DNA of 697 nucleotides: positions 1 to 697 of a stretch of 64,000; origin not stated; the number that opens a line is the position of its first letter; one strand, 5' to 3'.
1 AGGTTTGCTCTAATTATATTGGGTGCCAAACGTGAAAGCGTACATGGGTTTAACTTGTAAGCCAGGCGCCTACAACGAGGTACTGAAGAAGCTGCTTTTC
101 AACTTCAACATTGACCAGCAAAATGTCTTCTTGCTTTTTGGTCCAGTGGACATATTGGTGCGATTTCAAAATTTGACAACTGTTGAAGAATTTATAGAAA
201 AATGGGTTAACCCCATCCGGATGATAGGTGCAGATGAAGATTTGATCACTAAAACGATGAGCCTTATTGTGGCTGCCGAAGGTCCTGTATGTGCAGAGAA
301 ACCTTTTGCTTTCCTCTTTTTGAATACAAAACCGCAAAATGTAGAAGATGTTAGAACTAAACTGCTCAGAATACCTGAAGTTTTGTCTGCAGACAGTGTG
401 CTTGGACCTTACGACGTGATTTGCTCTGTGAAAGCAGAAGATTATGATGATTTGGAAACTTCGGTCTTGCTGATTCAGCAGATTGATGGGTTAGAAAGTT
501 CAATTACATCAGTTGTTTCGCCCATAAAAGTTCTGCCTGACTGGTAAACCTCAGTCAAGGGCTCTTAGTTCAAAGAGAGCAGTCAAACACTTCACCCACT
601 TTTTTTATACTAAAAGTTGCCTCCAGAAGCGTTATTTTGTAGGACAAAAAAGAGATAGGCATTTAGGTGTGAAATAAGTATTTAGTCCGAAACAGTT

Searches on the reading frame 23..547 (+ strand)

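Call 77: search_protein_families(library=pfam, proteins=[window:23-547:+], max_evalue=0.01)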
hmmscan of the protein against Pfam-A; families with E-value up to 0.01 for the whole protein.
window:23-547:+ (174 aa): 1 family
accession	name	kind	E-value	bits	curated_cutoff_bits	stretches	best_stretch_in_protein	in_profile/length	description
PF01037.27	AsnC_trans_reg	-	1.5e-12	47.6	25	1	101-165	4-70/73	Lrp/AsnC ligand binding domain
